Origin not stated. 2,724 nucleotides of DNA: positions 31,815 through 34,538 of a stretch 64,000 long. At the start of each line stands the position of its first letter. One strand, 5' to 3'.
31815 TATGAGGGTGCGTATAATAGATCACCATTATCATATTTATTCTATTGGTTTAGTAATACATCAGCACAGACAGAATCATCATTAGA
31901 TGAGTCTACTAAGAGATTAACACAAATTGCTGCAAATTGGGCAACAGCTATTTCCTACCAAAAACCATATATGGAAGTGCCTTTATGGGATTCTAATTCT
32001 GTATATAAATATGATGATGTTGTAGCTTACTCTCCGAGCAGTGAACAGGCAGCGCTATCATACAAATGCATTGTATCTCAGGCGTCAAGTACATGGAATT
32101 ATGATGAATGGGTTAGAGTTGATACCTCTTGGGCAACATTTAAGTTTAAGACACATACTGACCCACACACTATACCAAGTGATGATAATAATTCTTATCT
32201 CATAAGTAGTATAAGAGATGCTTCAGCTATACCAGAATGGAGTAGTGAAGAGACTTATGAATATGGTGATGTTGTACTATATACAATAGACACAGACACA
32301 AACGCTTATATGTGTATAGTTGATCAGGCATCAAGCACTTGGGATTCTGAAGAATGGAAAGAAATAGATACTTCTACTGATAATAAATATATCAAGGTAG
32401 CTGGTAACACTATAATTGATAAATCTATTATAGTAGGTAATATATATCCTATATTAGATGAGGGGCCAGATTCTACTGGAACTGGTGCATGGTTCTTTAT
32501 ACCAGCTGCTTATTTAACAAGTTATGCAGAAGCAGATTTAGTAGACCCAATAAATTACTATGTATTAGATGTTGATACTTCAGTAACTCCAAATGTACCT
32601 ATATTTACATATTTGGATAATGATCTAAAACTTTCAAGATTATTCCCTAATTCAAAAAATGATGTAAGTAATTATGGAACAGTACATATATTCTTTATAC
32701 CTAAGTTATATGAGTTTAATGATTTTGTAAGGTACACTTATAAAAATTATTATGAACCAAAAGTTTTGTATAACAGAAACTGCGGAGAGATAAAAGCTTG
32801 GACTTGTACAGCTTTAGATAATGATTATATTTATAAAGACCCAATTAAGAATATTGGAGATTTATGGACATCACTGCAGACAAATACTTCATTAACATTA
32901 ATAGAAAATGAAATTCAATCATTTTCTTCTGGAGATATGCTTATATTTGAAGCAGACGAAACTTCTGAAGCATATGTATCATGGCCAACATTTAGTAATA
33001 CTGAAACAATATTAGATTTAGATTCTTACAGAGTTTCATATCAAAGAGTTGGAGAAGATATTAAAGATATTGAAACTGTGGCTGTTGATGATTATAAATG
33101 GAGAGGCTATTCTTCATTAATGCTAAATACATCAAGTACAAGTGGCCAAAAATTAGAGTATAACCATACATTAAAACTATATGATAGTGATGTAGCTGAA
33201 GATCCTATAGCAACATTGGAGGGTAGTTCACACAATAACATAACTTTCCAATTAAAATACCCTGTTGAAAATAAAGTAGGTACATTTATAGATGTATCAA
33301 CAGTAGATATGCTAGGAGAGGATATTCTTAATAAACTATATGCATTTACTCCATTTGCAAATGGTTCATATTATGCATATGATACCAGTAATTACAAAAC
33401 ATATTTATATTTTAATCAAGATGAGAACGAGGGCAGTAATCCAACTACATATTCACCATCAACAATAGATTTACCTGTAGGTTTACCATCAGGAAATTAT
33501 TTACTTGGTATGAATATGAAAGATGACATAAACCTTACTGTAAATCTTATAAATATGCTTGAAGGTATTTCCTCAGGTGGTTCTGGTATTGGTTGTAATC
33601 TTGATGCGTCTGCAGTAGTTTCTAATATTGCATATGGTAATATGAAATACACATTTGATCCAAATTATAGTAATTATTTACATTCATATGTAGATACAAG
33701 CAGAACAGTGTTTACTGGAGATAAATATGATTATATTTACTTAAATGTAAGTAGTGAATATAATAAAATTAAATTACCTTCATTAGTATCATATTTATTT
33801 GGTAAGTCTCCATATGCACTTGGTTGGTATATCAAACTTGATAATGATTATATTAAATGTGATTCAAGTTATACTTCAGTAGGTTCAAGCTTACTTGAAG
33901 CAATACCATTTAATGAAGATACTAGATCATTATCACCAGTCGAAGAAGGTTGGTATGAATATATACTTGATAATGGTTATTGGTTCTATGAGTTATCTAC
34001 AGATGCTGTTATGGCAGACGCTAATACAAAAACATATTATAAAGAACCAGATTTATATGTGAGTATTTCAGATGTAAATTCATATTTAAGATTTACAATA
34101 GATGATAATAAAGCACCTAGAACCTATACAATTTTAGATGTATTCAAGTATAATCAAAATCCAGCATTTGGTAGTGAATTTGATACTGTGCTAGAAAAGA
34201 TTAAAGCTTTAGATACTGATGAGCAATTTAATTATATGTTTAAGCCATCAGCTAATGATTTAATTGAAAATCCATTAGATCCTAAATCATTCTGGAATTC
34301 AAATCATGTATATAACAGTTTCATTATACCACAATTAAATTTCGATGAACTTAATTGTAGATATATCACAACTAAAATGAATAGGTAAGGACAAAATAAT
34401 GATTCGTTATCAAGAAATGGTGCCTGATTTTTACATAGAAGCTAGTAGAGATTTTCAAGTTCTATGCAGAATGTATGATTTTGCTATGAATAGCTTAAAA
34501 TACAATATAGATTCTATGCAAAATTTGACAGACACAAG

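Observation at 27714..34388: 2224-aa baseplate-J fusion protein with tandem CBM5/12-like sugar-binding repeats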

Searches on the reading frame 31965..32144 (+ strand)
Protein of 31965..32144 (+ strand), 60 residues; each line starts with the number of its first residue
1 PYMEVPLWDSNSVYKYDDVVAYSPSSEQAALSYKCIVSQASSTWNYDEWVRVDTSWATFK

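Call 14: search_protein_families(library=pfam, proteins=[window:31965-32144:+], max_evalue=10)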
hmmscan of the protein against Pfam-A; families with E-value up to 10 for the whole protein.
seq(60 aa): 1 family
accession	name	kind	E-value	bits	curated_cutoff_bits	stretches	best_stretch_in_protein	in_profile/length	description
PF02839.19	CBM_5_12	-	0.064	13.7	26.2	1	8-47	2-37/44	Carbohydrate-binding module family 5/12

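Call 18: search_solved_structures(query=A1, max_evalue=10, show_alignments=3)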
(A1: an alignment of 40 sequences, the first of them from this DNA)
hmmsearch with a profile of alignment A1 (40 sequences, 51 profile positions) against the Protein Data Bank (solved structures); distinct sequences matched with E-value up to 10: 27.
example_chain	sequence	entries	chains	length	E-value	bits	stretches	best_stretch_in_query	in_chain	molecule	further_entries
3wx7_A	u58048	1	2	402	9.8e-10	41.2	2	2-38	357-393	Chitin oligosaccharide deacetylase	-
8yh4_A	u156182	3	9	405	1.8e-09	40.3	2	2-38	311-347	NodB homology domain-containing protein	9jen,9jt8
9jt0_A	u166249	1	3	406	1.8e-09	40.3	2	2-38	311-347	NodB homology domain-containing protein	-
9jeo_A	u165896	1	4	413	1.9e-09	40.3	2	2-38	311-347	NodB homology domain-containing protein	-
8yfp_A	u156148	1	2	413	1.9e-09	40.3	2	2-38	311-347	NodB homology domain-containing protein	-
4ny2_A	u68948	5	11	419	4.9e-09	38.9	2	2-38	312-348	Deacetylase DA1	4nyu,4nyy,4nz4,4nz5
4nz1_A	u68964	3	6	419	4.9e-09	38.9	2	2-38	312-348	Deacetylase DA1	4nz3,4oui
1ed7_A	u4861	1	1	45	1.3e-07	34.3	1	4-38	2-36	CHITINASE A1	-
4tx8_A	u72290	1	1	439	0.002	21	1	2-38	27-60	Probable chitinase A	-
4ilv_A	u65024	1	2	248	0.0034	20.2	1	4-35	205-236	Intradiol ring-cleavage dioxygenase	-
2rts_A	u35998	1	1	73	0.0037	20.1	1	2-26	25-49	chitinase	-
8fqc_P1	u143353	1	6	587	0.005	19.7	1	2-44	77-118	Tail Spike protein, gp124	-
6z41_A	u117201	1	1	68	0.03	17.2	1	2-28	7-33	Carbohydrate binding protein, putative, cpb33A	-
9rkv_M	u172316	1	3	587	0.043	16.7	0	2-40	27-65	Putative tail fiber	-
9x3r_M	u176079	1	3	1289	0.044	16.7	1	1-47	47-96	Long-tail fiber proximal subunit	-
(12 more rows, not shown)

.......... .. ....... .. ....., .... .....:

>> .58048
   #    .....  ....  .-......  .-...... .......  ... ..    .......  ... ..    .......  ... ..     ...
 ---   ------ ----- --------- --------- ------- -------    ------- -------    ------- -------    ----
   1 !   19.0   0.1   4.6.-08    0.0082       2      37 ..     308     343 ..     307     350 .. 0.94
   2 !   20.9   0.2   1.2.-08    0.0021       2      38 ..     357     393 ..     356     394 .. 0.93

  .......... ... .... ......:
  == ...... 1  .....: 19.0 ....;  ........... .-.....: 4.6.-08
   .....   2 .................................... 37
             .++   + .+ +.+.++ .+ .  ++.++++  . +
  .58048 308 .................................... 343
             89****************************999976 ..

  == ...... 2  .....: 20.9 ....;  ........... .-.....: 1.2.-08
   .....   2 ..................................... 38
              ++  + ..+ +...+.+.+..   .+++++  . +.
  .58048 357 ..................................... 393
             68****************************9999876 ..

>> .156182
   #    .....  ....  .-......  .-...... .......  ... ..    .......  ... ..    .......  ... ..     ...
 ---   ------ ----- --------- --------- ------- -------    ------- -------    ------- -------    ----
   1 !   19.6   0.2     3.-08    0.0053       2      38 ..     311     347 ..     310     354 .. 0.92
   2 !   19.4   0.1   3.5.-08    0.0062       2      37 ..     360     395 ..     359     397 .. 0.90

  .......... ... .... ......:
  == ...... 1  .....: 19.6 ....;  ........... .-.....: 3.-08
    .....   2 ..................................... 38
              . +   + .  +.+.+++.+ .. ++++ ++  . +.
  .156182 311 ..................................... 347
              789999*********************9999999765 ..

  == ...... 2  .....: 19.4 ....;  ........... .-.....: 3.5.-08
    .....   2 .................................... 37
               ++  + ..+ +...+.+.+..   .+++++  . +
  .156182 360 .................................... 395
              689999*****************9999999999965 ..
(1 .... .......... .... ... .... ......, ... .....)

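Call 19: search_protein_families(library=pfam, alignment_id=A1, max_evalue=1)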
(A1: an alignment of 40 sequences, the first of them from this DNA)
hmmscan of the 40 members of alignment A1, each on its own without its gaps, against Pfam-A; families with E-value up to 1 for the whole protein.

A. member 1, seq(56 aa): 1 family
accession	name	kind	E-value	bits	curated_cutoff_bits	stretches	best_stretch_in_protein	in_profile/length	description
PF02839.19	CBM_5_12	-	0.051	14.1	26.2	1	4-43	2-37/44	Carbohydrate-binding module family 5/12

B. families by the number of members that match (of 40 scanned): 10 families
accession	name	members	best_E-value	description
PF02839.19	CBM_5_12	32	6.6e-07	Carbohydrate-binding module family 5/12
PF07886.16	BA14K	1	0.034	BA14K-like protein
PF17242.7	DUF5315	1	0.039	Disordered region of unknown function (DUF5315)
PF08063.17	Zn_ribbon_PADR1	1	0.04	PADR1 domain, zinc ribbon fold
PF23641.1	YmcF-like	1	0.046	YmcF-like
PF17514.7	DUF5442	1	0.075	Family of unknown function (DUF5442)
PF11531.14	CARM1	1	0.11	Coactivator-associated arginine methyltransferase 1 N terminal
PF12866.13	DUF3823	1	0.13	Protein of unknown function (DUF3823) N-terminal domain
PF00557.29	Peptidase_M24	1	0.18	Metallopeptidase family M24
PF07383.17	DUF1496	1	0.3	Protein of unknown function (DUF1496)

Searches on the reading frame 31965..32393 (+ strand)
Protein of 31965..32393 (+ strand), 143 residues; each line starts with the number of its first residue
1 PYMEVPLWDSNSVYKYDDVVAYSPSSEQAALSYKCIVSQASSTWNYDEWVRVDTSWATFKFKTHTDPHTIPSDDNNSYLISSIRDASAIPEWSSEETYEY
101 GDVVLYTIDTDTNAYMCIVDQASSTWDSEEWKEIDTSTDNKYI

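Call 88: search_solved_structures(query=window:31965-32393:+, max_evalue=10, show_alignments=5)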
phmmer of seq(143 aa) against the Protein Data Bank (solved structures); distinct sequences matched with E-value up to 10: 2.
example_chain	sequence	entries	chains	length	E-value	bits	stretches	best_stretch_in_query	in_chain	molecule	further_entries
9pyk_H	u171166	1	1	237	1.8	11.4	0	29-53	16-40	Q12BBM-069 Fab heavy chain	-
9pz3_A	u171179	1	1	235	1.8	11.4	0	29-53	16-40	Fab Q12BBM-069 heavy chain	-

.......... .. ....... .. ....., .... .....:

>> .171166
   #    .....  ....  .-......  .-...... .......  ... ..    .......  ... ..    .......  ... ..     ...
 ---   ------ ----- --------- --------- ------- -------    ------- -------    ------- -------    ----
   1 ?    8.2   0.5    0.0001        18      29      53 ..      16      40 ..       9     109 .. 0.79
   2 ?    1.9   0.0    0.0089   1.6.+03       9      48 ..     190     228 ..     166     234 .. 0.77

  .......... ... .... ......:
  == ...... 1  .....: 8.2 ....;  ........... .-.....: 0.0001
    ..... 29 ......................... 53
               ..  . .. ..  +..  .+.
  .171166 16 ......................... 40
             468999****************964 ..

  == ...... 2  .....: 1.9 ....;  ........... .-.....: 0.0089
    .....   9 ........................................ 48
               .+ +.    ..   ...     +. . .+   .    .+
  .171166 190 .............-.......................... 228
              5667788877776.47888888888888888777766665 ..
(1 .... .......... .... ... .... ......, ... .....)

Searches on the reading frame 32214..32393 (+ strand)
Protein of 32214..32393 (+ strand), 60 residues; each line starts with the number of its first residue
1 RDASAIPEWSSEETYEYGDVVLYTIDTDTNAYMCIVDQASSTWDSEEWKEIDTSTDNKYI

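Call 14: search_protein_families(library=pfam, proteins=[window:32214-32393:+], max_evalue=10)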
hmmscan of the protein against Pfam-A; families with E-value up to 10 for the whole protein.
seq(60 aa): 1 family
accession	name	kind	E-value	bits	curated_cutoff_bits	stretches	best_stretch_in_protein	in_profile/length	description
PF02839.19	CBM_5_12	-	0.049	14.1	26.2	1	8-40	1-29/44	Carbohydrate-binding module family 5/12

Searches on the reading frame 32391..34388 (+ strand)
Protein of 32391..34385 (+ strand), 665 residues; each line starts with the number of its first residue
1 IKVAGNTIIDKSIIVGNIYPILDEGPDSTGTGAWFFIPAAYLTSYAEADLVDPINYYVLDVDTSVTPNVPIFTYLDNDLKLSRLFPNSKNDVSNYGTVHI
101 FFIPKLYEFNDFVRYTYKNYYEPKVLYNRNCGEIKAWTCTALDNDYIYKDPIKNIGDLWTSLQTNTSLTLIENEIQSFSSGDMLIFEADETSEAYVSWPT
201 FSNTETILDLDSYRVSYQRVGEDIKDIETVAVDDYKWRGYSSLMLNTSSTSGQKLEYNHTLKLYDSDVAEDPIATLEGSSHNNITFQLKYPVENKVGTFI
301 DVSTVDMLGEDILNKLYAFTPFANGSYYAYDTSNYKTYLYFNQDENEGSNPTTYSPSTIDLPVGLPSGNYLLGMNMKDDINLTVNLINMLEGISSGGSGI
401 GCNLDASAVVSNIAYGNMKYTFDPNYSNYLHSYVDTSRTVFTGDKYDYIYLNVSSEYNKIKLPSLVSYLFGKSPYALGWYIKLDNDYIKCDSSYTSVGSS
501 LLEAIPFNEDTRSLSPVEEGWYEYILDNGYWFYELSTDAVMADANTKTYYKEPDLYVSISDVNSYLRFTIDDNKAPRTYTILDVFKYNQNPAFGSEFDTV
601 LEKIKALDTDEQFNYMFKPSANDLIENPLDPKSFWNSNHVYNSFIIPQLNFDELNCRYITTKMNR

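Call 14: search_protein_families(library=pfam, proteins=[window:32514-34388:+], max_evalue=10)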
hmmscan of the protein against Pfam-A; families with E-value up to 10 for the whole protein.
window:32514-34388:+ (624 aa): 0 families

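Call 57: find_homologous_proteins(query=window:32391-34385:+)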
Query window:32391-34385:+ (665 aa): 4 proteins with E <= 0.001 among 8000 candidates.
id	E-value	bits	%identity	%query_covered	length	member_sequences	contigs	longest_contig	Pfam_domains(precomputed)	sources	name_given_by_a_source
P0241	4.1e-166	572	70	57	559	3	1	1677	-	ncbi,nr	ncbi:MAG: hypothetical protein IJH55_00685, partial [Romboutsia sp.]|nr:hypothetical protein [Rombou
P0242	2.1e-132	461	51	68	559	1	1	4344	-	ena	-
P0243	2.5e-125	438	55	64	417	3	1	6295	-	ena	-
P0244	3.2e-86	308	33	92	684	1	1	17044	-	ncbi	-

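Call 58: find_encoding_contigs(protein=P0244, flank=10000, max_places=2)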
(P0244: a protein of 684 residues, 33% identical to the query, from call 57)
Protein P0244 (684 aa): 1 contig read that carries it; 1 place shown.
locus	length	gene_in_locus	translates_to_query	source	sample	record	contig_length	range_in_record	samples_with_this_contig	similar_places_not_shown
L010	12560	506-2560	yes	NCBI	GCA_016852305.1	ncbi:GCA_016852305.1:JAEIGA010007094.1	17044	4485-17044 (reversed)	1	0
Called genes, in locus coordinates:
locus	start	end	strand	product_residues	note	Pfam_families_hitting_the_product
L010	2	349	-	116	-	?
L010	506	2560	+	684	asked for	-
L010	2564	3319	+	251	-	-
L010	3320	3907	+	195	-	-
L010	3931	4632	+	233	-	-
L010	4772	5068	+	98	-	-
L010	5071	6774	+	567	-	PF04851:ResIII, PF00176:SNF2-rel_dom, PF00270:DEAD (weak), PF00271:Helicase_C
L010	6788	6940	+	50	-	-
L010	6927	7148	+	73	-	-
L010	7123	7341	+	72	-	-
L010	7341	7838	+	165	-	-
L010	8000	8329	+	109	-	-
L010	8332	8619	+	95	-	-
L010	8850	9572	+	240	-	PF13730:HTH_36, PF09524:Phg_2220_C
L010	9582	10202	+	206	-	-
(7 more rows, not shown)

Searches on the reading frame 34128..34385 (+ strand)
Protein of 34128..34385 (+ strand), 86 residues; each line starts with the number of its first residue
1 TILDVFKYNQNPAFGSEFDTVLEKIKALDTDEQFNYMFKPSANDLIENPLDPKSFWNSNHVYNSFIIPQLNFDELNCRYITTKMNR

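Call 77: search_solved_structures(query=A6, max_evalue=10, show_alignments=2)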
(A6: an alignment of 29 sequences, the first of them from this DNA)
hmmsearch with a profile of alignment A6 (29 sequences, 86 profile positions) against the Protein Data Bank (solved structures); distinct sequences matched with E-value up to 10: 2.
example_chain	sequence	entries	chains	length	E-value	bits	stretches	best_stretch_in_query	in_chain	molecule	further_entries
8ay0_A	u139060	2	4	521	0.53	13.4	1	14-66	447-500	Dipeptide-binding protein DppE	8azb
8gyn_A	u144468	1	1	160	6.6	9.9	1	46-71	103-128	Tumor necrosis factor alpha-induced protein 8-like protein 1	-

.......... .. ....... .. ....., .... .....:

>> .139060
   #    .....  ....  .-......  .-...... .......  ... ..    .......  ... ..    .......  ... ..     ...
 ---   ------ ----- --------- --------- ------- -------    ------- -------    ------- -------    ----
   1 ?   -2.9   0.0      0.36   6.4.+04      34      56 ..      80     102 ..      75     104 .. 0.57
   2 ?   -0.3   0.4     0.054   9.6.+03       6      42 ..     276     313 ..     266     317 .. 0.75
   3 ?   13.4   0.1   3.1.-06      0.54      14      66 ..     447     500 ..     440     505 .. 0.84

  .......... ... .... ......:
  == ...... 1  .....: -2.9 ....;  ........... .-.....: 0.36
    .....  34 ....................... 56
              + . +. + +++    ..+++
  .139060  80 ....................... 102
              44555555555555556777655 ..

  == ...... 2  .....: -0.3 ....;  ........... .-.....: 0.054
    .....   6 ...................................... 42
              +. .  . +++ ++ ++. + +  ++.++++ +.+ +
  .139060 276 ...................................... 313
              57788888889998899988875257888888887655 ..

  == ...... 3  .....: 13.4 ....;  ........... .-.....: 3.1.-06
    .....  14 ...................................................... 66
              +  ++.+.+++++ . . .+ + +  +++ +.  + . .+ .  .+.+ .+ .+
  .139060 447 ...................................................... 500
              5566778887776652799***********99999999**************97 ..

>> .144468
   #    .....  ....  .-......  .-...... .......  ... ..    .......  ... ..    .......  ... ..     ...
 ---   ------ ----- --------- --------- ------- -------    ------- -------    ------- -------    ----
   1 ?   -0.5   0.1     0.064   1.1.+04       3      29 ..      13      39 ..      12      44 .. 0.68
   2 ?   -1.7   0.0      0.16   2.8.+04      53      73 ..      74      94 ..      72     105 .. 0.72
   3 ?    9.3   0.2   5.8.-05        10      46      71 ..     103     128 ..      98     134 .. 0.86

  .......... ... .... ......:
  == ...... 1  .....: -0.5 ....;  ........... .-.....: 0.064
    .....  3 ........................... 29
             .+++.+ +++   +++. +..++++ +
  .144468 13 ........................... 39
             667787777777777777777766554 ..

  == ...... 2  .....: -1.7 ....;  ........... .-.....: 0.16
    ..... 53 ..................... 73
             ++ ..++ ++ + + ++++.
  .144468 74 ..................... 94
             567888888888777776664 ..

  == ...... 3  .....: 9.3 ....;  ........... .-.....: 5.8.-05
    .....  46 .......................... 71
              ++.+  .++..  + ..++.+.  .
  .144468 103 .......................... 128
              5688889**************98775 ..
